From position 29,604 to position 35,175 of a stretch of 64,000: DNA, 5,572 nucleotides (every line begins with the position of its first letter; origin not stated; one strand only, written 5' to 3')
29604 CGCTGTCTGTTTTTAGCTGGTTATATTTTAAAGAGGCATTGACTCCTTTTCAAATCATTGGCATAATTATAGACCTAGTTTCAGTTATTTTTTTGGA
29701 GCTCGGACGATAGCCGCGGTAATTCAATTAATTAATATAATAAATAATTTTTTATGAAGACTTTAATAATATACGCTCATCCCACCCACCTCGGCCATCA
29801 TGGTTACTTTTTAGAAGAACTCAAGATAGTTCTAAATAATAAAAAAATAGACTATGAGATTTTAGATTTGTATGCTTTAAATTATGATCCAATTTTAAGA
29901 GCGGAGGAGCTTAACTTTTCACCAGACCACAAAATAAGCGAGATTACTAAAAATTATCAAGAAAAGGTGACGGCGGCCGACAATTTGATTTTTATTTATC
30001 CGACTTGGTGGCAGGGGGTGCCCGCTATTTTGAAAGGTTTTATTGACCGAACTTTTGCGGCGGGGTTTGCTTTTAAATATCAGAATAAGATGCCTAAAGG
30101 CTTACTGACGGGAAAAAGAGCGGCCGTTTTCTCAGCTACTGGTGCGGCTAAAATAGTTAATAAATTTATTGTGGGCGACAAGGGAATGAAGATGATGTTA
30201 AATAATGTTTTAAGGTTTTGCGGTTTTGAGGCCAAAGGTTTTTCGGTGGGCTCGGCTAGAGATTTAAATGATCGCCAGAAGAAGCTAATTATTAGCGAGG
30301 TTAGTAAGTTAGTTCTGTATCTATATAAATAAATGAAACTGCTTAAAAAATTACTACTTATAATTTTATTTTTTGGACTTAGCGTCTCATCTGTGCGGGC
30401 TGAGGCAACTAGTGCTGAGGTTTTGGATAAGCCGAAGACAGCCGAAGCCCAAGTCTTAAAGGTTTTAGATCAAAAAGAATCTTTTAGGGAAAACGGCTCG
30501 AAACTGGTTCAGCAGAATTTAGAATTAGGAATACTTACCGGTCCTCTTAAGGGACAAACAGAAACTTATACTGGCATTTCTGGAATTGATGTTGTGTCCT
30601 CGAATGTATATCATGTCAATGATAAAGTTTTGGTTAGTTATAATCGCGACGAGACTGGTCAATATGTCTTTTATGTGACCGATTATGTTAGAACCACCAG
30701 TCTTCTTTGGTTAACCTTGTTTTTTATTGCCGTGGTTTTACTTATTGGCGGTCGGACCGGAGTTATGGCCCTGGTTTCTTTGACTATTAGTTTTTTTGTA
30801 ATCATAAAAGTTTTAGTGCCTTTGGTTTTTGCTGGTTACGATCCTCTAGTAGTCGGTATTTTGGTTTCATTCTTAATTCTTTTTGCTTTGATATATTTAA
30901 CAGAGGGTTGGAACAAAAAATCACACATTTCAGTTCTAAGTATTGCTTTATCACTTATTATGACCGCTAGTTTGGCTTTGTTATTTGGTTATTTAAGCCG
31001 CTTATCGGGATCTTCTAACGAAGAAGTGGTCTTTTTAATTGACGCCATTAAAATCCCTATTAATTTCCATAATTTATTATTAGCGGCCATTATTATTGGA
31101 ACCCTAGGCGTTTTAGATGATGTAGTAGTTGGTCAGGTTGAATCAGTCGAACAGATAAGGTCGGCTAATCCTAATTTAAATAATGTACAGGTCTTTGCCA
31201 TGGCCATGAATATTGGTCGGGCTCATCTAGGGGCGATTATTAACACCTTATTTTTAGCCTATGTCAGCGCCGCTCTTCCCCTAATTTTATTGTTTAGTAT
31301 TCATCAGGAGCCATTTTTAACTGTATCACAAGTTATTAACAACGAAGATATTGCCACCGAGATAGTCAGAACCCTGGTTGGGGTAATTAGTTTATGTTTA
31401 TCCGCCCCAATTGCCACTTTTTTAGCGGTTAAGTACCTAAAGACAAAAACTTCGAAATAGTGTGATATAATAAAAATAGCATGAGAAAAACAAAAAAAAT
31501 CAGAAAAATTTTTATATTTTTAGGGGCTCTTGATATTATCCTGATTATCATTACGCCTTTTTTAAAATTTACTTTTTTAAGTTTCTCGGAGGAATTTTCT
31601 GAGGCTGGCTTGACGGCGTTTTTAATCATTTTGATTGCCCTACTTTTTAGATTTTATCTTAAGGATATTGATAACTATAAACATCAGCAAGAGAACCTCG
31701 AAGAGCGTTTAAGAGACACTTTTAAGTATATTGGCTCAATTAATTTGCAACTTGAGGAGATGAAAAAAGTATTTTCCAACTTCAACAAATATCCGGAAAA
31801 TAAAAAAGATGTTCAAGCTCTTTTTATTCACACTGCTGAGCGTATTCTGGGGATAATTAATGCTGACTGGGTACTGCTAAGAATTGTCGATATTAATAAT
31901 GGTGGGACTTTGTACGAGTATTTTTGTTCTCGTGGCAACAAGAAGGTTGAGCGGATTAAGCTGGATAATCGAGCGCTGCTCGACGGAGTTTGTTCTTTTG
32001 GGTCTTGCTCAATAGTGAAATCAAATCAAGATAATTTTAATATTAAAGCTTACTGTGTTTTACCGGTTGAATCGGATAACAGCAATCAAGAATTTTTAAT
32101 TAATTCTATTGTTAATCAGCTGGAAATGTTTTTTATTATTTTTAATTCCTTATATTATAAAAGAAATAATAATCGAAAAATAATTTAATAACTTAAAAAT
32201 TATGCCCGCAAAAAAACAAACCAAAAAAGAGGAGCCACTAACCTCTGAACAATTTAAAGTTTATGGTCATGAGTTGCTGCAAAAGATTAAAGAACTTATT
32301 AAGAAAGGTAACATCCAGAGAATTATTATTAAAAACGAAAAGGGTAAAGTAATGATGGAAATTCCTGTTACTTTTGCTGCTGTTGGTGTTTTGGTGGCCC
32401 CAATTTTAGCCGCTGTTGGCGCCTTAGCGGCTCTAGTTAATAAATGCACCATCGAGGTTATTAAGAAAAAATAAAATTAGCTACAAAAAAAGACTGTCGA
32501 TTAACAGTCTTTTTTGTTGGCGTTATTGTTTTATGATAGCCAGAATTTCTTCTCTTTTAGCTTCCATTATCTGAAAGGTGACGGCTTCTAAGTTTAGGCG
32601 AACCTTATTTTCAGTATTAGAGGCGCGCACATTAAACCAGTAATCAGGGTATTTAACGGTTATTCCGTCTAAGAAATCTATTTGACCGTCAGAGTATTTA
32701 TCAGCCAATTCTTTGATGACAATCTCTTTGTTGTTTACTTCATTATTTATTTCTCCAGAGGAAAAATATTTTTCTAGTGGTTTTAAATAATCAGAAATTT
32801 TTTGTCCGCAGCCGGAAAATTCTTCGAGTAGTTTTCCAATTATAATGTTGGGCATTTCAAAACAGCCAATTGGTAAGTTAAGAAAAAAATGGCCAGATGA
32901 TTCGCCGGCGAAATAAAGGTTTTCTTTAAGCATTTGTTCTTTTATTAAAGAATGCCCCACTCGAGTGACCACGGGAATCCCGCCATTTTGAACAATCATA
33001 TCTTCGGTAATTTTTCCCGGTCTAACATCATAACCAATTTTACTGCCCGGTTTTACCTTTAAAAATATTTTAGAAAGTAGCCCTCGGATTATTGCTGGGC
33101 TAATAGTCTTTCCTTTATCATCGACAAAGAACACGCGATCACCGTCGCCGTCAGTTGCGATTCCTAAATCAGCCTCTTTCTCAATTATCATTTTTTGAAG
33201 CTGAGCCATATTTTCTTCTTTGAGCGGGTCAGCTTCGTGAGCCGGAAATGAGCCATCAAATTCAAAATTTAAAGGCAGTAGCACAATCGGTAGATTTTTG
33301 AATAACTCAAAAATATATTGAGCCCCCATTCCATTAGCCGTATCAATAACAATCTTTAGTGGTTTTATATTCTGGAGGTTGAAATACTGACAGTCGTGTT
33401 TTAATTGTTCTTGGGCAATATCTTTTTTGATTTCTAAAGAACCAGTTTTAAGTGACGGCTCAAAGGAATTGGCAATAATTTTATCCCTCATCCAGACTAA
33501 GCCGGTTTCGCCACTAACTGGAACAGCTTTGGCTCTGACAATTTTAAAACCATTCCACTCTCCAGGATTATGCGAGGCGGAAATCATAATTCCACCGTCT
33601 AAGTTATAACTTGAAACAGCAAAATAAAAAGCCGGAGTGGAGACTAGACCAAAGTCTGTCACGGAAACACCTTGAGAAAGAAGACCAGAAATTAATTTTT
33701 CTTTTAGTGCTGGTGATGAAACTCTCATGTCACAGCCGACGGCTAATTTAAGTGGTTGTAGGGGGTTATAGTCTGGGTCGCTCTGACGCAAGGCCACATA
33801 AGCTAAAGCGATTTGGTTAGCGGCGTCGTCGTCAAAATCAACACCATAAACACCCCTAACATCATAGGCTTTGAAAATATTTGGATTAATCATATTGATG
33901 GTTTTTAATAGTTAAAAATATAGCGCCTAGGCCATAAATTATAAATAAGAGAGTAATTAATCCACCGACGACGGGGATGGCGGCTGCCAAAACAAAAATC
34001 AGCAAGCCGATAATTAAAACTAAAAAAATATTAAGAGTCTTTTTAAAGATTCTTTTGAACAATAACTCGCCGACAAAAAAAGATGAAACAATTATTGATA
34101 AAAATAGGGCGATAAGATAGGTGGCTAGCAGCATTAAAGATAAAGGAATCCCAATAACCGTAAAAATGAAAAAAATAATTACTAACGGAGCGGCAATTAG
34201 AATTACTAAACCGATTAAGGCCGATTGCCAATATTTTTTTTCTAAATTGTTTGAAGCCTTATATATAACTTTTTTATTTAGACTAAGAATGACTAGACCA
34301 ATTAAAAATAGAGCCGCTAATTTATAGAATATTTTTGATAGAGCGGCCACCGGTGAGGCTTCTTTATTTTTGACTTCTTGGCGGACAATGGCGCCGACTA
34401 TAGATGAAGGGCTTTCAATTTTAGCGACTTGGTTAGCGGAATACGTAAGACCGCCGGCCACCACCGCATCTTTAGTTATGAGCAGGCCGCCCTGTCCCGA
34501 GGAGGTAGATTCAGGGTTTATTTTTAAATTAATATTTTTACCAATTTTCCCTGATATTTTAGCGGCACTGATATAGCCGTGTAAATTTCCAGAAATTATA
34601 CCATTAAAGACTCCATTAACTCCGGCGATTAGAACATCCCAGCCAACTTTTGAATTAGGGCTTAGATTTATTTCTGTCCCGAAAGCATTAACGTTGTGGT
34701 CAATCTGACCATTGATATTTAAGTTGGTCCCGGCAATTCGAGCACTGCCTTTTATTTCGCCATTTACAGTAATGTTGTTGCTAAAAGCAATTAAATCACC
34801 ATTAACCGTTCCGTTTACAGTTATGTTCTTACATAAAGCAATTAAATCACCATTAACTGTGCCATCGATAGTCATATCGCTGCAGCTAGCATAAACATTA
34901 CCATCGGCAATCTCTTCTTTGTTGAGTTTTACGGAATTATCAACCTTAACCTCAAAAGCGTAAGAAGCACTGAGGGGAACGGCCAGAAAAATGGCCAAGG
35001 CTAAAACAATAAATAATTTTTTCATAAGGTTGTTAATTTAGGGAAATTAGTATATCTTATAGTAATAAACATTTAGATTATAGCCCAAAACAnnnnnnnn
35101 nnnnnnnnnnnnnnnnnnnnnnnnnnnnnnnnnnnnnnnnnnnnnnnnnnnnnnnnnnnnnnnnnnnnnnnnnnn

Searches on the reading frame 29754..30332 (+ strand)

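Call 17: search_protein_families(library=pfam, proteins=[window:29754-30332:+], max_evalue=0.0001)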
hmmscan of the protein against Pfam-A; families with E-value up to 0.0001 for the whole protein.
window:29754-30332:+ (192 aa): 2 families
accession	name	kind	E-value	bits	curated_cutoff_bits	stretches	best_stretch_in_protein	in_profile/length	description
PF02525.22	Flavodoxin_2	-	3.1e-33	115.6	27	1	1-160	1-169/198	Flavodoxin-like fold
PF03358.20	FMN_red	-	5.3e-14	52.5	24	1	1-131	1-117/152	NADPH-dependent FMN reductase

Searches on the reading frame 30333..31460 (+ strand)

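Call 17: search_protein_families(library=pfam, proteins=[window:30333-31460:+], max_evalue=0.0001)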
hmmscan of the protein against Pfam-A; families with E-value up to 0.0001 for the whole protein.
window:30333-31460:+ (375 aa): 1 family
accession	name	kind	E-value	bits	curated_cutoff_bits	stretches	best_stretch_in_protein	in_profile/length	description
PF07907.16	YibE_F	-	1.4e-59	202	27.2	1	124-365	1-239/241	YibE/F-like protein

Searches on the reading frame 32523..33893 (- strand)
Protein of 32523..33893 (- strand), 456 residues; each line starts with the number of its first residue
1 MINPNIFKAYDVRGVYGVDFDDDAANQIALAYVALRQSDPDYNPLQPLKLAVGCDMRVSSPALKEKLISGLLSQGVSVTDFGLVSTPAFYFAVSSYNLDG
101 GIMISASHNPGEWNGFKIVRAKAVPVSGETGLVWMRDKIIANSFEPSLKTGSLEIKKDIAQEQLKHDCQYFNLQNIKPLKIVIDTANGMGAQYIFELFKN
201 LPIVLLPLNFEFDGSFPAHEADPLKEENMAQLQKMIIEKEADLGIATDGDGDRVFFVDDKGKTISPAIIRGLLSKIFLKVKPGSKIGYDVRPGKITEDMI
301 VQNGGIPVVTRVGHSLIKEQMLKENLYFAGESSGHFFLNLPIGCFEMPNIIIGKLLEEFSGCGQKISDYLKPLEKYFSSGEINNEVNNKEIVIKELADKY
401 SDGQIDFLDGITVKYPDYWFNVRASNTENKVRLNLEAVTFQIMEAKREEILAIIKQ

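Call 18: search_protein_families(library=pfam, proteins=[window:32523-33893:-], max_evalue=0.0001)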
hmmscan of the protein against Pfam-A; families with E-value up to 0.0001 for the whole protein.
window:32523-33893:- (456 aa): 4 families
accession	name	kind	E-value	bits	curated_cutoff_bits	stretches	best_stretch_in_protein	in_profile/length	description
PF02878.22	PGM_PMM_I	-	1.4e-32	112.7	22.5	1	5-129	2-122/138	Phosphoglucomutase/phosphomannomutase, alpha/beta/alpha domain I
PF02879.22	PGM_PMM_II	-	1.6e-21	77.2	29.3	1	174-261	16-103/103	Phosphoglucomutase/phosphomannomutase, alpha/beta/alpha domain II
PF02880.22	PGM_PMM_III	-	1.4e-09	38.5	20.7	1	273-338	9-77/115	Phosphoglucomutase/phosphomannomutase, alpha/beta/alpha domain III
PF00408.26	PGM_PMM_IV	-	3.7e-08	33.8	23.1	1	381-450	1-65/68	Phosphoglucomutase/phosphomannomutase, C-terminal domain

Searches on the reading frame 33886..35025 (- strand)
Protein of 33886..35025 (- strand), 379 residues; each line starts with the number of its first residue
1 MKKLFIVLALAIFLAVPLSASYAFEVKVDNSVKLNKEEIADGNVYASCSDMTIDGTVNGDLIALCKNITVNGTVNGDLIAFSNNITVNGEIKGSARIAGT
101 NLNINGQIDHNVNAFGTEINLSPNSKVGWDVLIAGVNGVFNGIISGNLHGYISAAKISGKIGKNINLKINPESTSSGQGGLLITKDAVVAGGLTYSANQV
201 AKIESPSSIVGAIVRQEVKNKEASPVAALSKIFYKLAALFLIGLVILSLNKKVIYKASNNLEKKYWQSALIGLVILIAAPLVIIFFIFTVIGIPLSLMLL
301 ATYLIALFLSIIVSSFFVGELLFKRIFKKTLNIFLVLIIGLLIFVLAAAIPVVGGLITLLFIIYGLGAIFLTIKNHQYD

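Call 18: search_protein_families(library=pfam, proteins=[window:33886-35025:-], max_evalue=0.0001)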
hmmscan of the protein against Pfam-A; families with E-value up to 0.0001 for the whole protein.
window:33886-35025:- (379 aa): 1 family
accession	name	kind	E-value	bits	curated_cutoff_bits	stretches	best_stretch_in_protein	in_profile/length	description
PF04519.19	Bactofilin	-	3.9e-06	27.5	27.9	0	40-114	9-82/98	Polymer-forming cytoskeletal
